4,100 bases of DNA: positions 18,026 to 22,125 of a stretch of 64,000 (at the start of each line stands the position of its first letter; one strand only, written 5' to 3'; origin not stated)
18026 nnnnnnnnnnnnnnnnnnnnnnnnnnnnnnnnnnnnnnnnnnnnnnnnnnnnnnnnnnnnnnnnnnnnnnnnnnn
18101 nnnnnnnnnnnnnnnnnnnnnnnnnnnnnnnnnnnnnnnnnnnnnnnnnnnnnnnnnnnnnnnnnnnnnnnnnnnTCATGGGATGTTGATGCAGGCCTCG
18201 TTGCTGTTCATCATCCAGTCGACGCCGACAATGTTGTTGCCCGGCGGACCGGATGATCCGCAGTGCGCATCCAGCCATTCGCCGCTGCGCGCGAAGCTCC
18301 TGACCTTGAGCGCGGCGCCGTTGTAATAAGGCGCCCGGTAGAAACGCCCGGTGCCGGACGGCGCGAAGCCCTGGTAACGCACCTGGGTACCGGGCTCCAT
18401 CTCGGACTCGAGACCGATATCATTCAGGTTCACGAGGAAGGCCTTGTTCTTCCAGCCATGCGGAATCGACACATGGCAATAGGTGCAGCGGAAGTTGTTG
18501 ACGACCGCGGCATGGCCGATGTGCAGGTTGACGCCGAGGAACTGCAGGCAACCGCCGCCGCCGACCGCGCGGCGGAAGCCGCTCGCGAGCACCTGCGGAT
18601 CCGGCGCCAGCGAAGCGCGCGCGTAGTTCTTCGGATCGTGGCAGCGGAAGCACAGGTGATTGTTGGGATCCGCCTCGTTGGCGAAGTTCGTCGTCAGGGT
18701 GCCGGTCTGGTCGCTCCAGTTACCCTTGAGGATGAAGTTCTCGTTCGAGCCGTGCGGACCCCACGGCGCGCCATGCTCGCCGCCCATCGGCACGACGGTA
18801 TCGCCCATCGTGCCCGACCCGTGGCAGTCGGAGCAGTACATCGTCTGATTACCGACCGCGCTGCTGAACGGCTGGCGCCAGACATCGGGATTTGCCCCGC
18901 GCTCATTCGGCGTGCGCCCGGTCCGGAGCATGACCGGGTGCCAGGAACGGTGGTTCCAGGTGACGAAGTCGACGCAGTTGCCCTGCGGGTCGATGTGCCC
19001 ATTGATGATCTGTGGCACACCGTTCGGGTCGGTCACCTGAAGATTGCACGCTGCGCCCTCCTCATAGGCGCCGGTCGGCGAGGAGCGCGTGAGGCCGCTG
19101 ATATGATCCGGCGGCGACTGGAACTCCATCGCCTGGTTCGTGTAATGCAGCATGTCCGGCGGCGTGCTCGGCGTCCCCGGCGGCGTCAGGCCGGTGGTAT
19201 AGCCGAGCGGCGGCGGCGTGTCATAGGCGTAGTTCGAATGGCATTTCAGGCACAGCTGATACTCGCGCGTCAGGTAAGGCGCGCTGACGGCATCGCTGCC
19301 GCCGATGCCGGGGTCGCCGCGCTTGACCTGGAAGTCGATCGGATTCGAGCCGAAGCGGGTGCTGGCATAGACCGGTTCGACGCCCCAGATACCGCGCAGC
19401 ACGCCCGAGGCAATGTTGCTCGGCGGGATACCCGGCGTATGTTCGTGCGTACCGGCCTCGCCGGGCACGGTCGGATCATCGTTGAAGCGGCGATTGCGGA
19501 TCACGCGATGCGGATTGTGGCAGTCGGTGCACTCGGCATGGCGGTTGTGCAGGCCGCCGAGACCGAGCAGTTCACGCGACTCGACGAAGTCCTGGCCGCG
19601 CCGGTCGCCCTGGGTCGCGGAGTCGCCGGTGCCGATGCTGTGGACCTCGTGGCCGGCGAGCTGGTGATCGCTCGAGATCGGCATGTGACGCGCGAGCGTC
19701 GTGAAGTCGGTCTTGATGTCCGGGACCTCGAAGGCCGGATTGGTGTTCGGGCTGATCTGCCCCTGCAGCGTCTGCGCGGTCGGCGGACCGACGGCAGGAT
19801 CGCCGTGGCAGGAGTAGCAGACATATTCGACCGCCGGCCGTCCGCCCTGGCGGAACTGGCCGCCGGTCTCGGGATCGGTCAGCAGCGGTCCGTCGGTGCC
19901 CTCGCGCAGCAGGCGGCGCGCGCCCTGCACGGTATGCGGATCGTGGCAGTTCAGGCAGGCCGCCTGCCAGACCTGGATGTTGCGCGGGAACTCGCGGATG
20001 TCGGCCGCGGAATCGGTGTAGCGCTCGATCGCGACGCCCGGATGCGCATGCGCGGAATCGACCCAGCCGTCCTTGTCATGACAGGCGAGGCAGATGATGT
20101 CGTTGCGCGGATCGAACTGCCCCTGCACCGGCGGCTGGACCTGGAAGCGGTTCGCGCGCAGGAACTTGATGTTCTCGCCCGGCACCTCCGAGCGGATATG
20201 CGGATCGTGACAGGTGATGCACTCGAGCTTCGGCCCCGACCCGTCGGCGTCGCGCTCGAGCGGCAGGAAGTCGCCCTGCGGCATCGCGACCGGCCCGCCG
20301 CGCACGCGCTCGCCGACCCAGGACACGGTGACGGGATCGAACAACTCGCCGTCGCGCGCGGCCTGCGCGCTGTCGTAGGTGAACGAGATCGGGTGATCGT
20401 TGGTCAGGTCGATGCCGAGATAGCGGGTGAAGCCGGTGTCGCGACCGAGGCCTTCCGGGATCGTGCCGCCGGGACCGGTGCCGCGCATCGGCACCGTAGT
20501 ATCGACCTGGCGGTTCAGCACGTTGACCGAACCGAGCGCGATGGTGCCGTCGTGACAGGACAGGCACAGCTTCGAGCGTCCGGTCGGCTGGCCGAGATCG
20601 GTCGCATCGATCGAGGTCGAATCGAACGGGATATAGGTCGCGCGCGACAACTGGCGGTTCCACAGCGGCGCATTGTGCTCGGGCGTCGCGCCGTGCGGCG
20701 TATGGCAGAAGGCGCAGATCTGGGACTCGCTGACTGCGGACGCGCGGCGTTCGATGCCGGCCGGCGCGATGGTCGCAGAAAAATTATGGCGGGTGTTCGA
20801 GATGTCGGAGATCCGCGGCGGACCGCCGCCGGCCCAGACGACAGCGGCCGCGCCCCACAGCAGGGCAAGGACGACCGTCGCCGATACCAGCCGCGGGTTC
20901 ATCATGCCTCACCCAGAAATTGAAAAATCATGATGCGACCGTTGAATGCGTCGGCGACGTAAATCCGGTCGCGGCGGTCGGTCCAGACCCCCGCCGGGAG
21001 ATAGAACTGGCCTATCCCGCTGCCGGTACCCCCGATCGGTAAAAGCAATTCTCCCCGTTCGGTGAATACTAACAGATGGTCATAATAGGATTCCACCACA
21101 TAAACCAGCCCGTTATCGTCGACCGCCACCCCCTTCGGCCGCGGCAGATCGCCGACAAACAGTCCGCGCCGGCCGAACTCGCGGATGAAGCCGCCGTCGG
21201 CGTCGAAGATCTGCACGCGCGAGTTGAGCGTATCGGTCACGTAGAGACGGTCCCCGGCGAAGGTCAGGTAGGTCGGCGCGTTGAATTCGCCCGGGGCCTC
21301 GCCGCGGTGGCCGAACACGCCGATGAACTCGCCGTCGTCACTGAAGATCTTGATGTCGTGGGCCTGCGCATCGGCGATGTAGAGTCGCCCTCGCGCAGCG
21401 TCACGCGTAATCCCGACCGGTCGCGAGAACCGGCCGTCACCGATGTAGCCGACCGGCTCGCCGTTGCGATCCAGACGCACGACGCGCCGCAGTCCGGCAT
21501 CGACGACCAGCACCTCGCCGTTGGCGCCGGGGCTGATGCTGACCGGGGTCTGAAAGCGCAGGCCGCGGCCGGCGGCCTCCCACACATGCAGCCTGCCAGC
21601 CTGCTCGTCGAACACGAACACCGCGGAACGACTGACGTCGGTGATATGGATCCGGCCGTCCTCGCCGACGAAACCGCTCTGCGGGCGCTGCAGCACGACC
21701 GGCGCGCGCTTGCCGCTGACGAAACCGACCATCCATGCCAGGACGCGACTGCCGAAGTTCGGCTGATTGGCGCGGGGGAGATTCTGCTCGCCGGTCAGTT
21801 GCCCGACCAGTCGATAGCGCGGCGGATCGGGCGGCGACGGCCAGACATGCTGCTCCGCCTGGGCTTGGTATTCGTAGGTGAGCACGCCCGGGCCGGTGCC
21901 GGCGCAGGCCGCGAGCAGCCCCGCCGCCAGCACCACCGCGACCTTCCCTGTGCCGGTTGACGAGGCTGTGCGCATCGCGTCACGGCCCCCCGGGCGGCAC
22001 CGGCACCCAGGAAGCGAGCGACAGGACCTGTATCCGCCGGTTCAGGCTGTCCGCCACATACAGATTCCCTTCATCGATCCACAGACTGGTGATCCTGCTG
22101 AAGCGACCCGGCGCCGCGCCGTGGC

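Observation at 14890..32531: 17-kb minus-strand gene train: multiheme cytochromes, dedicated System II maturation, NHL propellers, cupredoxin lipoprotein, OM beta-barrels and a PPIase — candidate porin-cytochrome electron conduit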

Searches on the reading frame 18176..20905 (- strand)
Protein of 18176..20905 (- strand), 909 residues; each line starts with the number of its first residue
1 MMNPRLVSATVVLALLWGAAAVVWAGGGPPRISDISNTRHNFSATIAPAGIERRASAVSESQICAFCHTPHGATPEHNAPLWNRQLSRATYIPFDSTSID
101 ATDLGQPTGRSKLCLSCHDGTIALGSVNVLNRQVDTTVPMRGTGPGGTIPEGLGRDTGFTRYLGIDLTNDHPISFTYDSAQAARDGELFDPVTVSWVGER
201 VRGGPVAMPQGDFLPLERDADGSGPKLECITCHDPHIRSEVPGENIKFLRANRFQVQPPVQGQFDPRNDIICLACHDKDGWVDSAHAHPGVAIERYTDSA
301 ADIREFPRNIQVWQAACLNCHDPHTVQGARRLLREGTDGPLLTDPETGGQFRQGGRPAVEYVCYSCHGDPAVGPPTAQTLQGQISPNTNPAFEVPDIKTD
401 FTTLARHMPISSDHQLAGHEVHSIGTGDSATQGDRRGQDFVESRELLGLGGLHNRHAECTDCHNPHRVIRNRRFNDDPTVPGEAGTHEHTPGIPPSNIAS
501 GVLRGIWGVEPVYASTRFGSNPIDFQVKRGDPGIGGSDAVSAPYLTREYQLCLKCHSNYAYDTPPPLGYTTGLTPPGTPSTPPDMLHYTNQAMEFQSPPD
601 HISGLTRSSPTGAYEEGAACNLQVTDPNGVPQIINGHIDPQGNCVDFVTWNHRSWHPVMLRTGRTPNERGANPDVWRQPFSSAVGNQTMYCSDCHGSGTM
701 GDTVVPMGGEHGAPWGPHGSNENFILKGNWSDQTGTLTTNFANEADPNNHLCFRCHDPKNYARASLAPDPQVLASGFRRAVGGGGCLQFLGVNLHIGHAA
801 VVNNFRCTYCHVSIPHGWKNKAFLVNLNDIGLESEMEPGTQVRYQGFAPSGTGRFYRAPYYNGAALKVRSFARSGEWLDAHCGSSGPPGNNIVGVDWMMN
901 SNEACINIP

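Call 5: search_protein_families(library=pfam, max_evalue=0.01, proteins=[window:18176-20905:-])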
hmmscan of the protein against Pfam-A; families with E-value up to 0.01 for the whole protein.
window:18176-20905:- (909 aa): 5 families
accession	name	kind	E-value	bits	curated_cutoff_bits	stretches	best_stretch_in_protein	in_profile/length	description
PF09699.15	Paired_CXXCH_1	-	2.5e-20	72.3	20.6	0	315-332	7-24/41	Doubled CXXCH motif (Paired_CXXCH_1)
PF14522.11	Cytochrome_C7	-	1.4e-12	47.7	24.8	0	226-321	13-66/67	Cytochrome c7 and related cytochrome c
PF22113.1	Mtrc-MtrF_II-IV_dom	-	1.1e-09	38.5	30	1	222-327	77-169/176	Outer membrane cytochrome MtrC/MtrF-like, domains II/IV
PF14537.11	Cytochrom_c3_2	-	4.2e-05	24.4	25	0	453-467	54-68/79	Cytochrome c3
PF13442.11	Cytochrome_CBB3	-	0.00076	20.2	27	0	359-378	10-29/68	Cytochrome C oxidase, cbb3-type, subunit III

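Call 15: search_protein_families(library=ncbifam, max_evalue=0.001, proteins=[window:18176-20905:-])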
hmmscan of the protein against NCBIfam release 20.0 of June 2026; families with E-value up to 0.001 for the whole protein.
window:18176-20905:- (909 aa): 2 families
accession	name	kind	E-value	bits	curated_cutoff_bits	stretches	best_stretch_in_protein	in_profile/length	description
TIGR01905.1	paired_CXXCH_1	subfamily_domain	2.7e-11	43.2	25.2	0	314-333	6-25/41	doubled CXXCH domain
TIGR03508.1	decahem_SO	subfamily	1.6e-08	34.4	192.2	0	226-333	34-136/258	DmsE family decaheme c-type cytochrome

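Call 25: search_solved_structures(query=window:18176-20905:-, max_evalue=1)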
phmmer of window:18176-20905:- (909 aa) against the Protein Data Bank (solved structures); distinct sequences matched with E-value up to 1: 5.
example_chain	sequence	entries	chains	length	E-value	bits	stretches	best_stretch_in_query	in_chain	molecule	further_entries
7tfs_A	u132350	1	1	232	1.1e-18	70.1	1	32-242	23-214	Cytochrome c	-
9yuq_N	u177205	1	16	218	5.4e-13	51.2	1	19-189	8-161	Putative multiheme cytochrome c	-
8rv0_Y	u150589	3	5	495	0.01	17.2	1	314-466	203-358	Octaheme cytochrome c nitrite reductase | Octaheme nitrite c cytochrome c reductase | Octaheme nitrite reductase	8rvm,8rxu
5vh2_A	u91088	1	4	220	0.05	14.9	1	129-229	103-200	Cadherin-23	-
28pb_A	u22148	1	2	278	0.17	13.1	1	270-328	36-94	Cytochrome c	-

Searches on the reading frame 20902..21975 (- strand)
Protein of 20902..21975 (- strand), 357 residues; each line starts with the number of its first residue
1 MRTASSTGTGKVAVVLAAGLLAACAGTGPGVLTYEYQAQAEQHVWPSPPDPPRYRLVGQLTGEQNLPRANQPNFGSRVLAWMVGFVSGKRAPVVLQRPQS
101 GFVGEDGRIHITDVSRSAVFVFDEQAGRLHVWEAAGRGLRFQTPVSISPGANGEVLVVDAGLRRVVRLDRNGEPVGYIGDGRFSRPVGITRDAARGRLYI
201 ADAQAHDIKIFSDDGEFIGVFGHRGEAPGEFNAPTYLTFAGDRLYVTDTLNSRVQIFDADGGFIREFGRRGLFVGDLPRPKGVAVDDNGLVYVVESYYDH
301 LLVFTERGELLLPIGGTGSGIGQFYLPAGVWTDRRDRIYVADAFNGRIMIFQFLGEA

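Call 5: search_protein_families(library=pfam, max_evalue=0.01, proteins=[window:20902-21975:-])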
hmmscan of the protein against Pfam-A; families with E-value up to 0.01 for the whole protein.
window:20902-21975:- (357 aa): 6 families
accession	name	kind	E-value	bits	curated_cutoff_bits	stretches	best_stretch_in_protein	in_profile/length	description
PF17170.10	DUF5128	-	1.1e-21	77.8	22.9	3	288-354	53-120/321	6-bladed beta-propeller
PF01436.27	NHL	-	1.4e-20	72.6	20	1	278-302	2-25/28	NHL repeat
PF08450.18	SGL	-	7.4e-06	26.2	26.3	0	240-311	144-217/246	SMP-30/Gluconolactonase/LRE-like region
PF24684.1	Vgb_lyase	-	0.001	18.4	50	1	103-301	20-204/290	Virginiamycin B lyase family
PF25021.1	TEN_NHL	-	0.0022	17.5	27.1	0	277-296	141-160/357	Teneurin NHL domain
PF01731.26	Arylesterase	-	0.0068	17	21.3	0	182-210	52-80/86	Arylesterase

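Call 73: search_solved_structures(query=window:20902-21975:-, max_evalue=0.001)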
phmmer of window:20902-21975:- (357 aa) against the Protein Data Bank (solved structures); distinct sequences matched with E-value up to 0.001: 51.
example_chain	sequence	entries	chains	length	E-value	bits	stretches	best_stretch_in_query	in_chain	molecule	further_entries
6d69_A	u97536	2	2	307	1.4e-42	149.4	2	179-351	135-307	NHL Repeat Region of D. melanogaster Thin | Thin, isoform D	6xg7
8j72_A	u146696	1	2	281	7.8e-41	143.7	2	180-351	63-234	E3 ubiquitin-protein ligase TRIM71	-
6fpt_A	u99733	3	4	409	9e-40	140.2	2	180-352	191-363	E3 ubiquitin-protein ligase TRIM71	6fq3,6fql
7qrx_A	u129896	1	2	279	1.2e-39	139.7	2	180-348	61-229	E3 ubiquitin-protein ligase TRIM71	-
9jur_A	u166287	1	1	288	3.2e-39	138.3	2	180-348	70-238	E3 ubiquitin-protein ligase TRIM71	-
7b96_A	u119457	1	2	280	5.6e-34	121.1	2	180-343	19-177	Isoform 2 of Tripartite motif-containing protein 2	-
7qrv_A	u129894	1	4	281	5.7e-34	121.1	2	180-343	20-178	Tripartite motif-containing protein 2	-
7b2r_A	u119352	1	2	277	5.8e-34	121.1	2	180-343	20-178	Tripartite motif-containing protein 2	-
7qrw_A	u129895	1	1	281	4.6e-32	114.8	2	181-344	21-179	Isoform 4 of Tripartite motif-containing protein 3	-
1q7f_A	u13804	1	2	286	2e-18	69.9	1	178-342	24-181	brain tumor CG10719-PA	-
4zlr_A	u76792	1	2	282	2.1e-18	69.9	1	178-342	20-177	Brain tumor protein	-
5ex7_A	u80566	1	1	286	2.1e-18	69.9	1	179-342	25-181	Brain tumor protein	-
7nyq_A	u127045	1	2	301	9.3e-12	48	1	221-294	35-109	Meiotic P26, isoform C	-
7zq2_A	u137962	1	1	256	4.1e-10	42.6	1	142-349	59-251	Pizza6-RSH-TSH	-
6qsd_A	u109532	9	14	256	9.5e-10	41.4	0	244-349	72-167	Pizza6S | Pizza6-S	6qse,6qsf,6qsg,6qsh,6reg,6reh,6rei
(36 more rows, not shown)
